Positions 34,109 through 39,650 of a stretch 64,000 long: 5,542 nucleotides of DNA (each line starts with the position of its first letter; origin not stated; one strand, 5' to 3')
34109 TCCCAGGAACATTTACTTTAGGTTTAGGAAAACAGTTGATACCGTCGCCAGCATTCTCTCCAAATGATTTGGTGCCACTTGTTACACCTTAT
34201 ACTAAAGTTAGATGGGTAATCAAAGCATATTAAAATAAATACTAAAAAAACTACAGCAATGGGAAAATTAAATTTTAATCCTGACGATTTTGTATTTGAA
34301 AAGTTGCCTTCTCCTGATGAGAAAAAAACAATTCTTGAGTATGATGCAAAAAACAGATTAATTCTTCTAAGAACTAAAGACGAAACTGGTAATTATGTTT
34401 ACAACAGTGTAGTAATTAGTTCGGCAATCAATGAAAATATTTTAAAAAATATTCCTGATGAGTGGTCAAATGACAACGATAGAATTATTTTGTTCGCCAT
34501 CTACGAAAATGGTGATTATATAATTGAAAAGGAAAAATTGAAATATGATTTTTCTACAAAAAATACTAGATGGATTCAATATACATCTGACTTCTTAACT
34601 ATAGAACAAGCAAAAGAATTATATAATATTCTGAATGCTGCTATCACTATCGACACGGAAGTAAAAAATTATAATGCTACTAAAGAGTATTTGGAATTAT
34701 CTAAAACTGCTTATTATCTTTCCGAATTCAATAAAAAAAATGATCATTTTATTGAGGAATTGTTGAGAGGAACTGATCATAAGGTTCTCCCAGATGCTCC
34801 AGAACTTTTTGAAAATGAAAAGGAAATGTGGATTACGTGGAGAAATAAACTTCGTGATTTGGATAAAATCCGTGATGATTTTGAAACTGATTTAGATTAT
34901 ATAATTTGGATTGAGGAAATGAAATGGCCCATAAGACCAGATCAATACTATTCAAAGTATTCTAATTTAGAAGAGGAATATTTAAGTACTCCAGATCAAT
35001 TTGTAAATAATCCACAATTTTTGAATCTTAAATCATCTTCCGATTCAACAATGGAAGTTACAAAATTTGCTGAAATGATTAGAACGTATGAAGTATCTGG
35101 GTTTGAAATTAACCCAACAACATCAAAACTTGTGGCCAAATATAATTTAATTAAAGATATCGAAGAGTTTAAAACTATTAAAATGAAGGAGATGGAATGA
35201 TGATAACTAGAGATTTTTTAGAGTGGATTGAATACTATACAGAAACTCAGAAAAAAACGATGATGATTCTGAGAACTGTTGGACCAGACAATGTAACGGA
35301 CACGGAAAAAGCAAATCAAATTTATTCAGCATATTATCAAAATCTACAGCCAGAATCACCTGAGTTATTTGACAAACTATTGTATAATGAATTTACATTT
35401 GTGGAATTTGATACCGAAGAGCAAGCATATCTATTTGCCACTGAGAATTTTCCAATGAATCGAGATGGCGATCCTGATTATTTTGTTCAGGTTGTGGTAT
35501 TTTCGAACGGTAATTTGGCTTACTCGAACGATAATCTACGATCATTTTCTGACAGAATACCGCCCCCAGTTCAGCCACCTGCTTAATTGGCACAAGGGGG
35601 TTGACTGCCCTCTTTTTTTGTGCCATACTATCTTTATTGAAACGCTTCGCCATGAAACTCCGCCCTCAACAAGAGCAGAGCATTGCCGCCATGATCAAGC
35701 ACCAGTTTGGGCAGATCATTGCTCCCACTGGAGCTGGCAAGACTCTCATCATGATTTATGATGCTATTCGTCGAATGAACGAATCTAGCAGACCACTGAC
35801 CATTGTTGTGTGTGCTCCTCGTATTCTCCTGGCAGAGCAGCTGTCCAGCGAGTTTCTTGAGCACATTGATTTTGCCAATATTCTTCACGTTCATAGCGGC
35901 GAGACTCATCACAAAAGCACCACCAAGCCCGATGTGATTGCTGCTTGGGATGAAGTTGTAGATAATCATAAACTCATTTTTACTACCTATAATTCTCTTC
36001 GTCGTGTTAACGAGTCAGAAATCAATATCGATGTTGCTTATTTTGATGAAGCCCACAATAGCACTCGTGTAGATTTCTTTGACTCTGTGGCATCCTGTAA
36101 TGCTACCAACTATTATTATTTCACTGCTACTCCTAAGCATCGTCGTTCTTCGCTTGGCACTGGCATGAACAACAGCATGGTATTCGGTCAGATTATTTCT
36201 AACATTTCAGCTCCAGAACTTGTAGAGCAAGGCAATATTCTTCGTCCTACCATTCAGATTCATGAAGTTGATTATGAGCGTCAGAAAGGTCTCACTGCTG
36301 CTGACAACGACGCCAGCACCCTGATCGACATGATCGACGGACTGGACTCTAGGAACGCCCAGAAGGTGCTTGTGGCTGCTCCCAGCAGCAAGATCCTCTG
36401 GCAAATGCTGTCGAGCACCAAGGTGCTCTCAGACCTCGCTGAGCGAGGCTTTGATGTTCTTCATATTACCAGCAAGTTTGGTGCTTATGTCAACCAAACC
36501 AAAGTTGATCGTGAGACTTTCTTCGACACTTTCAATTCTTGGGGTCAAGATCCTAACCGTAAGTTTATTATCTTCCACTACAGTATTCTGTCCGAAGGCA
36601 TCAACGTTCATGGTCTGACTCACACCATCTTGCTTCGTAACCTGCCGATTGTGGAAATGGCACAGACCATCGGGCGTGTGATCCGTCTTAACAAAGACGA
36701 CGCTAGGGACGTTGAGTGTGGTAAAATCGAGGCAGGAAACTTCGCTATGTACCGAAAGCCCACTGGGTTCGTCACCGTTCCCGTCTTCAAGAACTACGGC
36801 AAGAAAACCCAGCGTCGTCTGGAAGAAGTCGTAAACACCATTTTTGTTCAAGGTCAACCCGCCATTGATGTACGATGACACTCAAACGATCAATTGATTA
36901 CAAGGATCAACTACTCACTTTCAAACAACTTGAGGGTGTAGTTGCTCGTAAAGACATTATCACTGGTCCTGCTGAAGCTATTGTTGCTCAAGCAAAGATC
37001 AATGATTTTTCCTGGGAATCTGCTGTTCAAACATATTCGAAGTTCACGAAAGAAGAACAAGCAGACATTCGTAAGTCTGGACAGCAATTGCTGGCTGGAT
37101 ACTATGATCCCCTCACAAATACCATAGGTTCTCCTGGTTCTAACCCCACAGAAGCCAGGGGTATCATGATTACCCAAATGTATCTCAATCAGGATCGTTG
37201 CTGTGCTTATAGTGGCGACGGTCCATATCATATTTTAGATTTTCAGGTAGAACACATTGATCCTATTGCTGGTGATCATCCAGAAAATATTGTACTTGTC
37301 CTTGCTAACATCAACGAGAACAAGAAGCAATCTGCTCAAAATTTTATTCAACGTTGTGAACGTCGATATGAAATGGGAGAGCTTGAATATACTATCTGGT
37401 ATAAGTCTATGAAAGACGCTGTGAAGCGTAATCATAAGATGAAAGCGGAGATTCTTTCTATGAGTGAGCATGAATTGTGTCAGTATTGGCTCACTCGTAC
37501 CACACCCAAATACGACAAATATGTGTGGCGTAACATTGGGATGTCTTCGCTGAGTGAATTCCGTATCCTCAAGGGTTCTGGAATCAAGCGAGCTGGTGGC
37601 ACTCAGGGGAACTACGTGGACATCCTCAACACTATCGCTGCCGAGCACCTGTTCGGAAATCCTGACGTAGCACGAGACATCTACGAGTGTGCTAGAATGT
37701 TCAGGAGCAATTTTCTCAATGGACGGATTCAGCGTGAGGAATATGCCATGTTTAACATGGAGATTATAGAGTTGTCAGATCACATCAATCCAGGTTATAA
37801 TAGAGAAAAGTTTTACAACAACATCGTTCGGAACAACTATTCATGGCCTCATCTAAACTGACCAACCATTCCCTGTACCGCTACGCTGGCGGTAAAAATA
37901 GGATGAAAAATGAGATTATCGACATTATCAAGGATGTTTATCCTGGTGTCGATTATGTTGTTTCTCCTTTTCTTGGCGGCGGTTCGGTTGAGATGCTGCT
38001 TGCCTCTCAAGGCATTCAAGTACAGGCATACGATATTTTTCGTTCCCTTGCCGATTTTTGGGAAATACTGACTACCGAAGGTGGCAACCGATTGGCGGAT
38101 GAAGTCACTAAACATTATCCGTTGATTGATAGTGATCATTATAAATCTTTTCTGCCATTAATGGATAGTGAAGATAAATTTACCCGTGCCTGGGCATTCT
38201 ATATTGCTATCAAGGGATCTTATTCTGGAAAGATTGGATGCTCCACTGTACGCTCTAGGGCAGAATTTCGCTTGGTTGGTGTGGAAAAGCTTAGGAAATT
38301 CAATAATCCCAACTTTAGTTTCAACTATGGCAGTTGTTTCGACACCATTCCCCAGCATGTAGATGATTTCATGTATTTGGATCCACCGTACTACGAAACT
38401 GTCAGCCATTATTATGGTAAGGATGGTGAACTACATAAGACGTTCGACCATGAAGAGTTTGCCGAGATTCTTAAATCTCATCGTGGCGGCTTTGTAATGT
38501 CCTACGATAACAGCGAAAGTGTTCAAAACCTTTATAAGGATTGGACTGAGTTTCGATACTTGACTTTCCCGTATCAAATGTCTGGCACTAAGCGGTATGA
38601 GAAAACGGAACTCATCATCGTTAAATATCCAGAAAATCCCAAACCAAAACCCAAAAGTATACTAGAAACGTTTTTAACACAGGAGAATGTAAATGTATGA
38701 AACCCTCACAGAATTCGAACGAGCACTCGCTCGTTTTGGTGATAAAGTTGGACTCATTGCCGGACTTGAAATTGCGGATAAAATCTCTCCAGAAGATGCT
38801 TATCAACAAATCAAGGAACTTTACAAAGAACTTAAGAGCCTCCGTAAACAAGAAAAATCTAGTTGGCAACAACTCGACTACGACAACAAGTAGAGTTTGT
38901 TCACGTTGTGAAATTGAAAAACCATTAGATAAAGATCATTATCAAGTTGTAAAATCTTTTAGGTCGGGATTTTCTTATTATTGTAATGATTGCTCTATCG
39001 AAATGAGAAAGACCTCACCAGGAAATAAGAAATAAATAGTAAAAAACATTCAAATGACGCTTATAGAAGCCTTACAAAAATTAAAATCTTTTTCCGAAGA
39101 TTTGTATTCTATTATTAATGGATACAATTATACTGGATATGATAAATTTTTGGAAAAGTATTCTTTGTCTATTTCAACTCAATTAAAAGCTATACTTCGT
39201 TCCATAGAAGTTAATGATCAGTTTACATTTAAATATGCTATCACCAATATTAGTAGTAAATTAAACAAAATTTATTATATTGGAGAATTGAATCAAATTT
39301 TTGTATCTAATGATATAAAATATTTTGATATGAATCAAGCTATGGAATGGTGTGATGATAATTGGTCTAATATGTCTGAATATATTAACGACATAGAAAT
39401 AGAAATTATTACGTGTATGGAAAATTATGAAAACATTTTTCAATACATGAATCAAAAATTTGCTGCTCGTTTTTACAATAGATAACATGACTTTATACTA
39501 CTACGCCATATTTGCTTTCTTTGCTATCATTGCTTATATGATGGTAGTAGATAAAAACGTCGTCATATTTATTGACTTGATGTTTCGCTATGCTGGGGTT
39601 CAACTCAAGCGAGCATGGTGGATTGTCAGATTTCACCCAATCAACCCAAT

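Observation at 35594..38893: GC-rich, translationally coupled helicase - HNH nuclease - Dam methyltransferase - small protein cassette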

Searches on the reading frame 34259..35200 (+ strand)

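Call 4: search_protein_families(library=pfam, proteins=[window:34259-35200:+], max_evalue=0.01)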
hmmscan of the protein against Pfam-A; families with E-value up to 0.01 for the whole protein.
window:34259-35200:+ (313 aa): 0 families

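Call 5: search_protein_families(library=phrogs, proteins=[window:34259-35200:+], max_evalue=0.001)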
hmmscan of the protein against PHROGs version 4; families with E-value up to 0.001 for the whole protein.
window:34259-35200:+ (313 aa): 2 families
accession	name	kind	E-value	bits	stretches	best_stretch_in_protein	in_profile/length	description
phrog_4697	-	tail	2.1e-40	140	1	21-251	3-246/314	tail assembly chaperone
phrog_4912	-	tail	0.00099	19.9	1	87-202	66-186/226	tail fiber assembly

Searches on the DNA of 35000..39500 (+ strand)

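Call 6: search_dna_similar(query=window:35000-39500:+, collection=phages, mode=near, max_rows=30)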
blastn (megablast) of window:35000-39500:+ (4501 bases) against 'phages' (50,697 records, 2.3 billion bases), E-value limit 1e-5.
No match.

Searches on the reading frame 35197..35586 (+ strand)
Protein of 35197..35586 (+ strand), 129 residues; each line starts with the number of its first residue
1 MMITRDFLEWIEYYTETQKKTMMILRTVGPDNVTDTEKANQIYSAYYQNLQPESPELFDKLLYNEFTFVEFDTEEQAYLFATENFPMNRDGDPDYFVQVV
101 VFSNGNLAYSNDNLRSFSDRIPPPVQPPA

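Call 4: search_protein_families(library=pfam, proteins=[window:35197-35586:+], max_evalue=0.01)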
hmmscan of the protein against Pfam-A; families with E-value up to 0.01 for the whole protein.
window:35197-35586:+ (129 aa): 0 families

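Call 5: search_protein_families(library=phrogs, proteins=[window:35197-35586:+], max_evalue=0.001)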
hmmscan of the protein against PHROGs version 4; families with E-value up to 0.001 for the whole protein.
window:35197-35586:+ (129 aa): 1 family
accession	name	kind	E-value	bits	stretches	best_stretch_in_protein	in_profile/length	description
phrog_4883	-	unknown function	6e-09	37.2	1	6-105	10-109/116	-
